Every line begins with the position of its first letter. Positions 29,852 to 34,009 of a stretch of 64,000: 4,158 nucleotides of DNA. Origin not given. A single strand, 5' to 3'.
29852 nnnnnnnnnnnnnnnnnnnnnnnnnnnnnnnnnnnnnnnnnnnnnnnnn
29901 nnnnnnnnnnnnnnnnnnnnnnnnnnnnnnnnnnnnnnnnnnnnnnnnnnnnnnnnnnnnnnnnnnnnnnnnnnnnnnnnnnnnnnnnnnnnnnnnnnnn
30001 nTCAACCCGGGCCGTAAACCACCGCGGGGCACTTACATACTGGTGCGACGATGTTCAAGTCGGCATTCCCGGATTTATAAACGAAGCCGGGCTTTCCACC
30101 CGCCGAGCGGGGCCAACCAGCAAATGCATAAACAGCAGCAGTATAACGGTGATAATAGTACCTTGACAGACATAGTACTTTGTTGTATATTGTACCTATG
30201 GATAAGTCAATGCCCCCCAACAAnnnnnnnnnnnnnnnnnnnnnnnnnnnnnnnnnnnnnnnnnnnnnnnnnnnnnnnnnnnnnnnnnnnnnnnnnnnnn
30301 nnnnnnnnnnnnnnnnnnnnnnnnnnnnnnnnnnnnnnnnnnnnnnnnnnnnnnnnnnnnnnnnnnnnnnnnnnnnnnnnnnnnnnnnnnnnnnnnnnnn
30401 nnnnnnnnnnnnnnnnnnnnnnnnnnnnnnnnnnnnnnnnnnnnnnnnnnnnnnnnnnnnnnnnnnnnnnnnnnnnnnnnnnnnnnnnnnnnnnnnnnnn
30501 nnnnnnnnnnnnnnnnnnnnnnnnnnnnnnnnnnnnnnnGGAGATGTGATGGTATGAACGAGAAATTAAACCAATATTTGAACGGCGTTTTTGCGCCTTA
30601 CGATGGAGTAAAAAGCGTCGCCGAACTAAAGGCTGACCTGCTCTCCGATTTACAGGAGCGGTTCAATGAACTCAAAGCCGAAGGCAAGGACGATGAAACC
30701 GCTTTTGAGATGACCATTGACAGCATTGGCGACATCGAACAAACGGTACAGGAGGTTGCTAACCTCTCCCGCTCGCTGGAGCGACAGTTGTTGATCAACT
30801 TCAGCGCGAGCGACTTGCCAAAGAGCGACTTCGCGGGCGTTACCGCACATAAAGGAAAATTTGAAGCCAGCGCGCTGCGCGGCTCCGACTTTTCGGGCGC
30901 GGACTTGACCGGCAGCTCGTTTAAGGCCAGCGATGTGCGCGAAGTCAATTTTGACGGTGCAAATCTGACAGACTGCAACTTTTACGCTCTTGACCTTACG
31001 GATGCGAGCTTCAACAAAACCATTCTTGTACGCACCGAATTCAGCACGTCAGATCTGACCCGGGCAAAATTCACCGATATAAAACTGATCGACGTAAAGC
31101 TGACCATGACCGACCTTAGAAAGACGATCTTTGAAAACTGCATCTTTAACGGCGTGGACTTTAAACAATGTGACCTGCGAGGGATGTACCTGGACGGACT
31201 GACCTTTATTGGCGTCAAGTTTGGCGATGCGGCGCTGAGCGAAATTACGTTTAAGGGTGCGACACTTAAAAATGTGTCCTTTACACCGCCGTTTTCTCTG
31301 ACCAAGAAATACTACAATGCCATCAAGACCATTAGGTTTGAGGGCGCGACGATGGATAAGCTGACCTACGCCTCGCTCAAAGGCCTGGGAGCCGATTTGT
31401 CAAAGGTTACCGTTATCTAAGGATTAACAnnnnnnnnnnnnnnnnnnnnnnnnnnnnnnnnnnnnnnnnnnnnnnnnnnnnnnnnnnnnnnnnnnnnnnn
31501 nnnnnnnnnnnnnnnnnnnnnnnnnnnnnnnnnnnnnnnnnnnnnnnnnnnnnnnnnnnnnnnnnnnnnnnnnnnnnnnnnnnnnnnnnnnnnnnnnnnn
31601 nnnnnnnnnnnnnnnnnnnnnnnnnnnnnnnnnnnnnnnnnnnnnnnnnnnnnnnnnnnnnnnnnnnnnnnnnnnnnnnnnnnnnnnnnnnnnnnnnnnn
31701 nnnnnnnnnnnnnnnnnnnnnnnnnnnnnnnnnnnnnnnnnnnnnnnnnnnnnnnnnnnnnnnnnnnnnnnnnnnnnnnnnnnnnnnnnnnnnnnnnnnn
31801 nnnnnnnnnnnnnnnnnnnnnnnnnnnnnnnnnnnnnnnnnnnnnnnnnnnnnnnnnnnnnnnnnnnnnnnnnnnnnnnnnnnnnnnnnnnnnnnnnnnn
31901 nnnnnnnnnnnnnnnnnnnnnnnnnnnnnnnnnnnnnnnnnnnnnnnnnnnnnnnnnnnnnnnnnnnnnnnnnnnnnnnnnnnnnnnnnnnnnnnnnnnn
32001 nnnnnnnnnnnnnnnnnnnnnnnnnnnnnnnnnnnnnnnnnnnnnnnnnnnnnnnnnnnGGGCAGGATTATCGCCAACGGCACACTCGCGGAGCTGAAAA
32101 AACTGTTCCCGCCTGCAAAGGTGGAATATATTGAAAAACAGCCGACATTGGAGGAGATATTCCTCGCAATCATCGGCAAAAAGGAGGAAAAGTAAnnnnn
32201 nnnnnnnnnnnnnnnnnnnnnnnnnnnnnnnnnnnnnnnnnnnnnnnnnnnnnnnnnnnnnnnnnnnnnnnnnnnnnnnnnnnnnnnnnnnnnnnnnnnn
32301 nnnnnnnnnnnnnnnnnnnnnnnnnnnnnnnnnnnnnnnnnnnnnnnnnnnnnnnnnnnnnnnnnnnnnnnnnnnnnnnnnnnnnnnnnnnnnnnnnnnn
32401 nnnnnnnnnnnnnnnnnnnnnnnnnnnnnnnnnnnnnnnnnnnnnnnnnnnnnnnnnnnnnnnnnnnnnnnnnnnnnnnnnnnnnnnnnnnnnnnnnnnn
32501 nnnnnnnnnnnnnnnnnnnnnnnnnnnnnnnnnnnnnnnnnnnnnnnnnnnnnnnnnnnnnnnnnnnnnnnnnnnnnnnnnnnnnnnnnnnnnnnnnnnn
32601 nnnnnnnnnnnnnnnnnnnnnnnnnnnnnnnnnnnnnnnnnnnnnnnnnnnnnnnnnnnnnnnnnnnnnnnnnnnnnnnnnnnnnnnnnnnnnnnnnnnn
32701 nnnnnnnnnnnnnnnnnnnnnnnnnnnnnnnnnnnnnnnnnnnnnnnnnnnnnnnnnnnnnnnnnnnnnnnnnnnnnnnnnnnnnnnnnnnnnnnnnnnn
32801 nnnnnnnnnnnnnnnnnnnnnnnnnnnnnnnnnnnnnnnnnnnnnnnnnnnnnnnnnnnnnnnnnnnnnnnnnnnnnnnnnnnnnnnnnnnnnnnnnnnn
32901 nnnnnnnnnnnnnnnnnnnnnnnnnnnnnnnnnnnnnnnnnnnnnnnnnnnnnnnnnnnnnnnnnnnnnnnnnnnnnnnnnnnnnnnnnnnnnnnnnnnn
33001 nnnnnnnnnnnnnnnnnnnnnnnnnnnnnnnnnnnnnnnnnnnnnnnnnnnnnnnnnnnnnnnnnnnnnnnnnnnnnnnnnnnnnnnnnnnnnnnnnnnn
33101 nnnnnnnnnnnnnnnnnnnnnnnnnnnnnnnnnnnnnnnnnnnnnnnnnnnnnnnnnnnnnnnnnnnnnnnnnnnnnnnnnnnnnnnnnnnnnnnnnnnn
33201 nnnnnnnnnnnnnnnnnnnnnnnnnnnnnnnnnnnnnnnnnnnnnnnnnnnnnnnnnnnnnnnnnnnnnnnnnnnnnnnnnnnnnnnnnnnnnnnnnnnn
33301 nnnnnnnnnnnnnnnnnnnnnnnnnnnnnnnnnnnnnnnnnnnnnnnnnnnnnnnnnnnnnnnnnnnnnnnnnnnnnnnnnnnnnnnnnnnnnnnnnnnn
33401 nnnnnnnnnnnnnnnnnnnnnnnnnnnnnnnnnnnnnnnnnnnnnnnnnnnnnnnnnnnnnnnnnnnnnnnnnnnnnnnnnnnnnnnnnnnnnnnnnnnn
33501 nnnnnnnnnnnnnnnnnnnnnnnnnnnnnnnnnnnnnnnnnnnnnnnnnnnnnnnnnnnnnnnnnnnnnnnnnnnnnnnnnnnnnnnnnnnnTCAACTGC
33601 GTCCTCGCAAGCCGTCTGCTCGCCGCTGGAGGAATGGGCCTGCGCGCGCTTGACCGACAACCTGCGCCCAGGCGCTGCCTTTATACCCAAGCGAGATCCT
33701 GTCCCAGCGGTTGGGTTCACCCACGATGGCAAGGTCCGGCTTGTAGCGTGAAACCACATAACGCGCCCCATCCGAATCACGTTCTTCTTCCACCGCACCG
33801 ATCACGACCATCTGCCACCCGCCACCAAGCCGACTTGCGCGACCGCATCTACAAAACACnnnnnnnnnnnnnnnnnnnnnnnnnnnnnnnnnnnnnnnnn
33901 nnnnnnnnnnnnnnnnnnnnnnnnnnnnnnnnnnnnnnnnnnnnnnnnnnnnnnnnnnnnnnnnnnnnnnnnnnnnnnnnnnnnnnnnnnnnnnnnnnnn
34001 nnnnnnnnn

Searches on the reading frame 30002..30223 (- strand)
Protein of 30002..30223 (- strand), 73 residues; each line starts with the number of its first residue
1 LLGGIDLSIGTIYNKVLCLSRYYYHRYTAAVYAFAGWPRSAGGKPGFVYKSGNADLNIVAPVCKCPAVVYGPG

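Call 57: search_protein_families(library=ncbifam, max_evalue=0.001, proteins=[window:30002-30223:-])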
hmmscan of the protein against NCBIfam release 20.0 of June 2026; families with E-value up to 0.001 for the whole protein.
window:30002-30223:- (73 aa): 2 families
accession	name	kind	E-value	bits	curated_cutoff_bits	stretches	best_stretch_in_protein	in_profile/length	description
NF003367.0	PRK04443.1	equivalog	6.6e-11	42.1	363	1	22-73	263-314/349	[LysW]-lysine hydrolase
TIGR01902.1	dapE-lys-deAc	subfamily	1.3e-07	31.2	163.1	1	26-73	259-306/340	N-acetyl-ornithine/N-acetyl-lysine deacetylase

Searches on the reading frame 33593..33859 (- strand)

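Call 57: search_protein_families(library=ncbifam, max_evalue=0.001, proteins=[window:33593-33859:-])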
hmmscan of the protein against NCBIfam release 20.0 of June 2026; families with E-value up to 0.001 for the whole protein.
window:33593-33859:- (88 aa): 4 families
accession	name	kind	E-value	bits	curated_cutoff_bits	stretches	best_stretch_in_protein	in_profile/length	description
NF003367.0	PRK04443.1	equivalog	2.7e-14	53.2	363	1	15-69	109-164/349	[LysW]-lysine hydrolase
TIGR01902.1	dapE-lys-deAc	subfamily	6.3e-12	45.4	163.1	1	15-65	105-156/340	N-acetyl-ornithine/N-acetyl-lysine deacetylase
NF001747.0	PRK00466.1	equivalog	4.8e-06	25.6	288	1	14-70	111-168/346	N-acetyl-lysine deacetylase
NF006399.0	PRK08651.1-2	equivalog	0.0007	18.7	381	1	17-67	132-184/405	succinyl-diaminopimelate desuccinylase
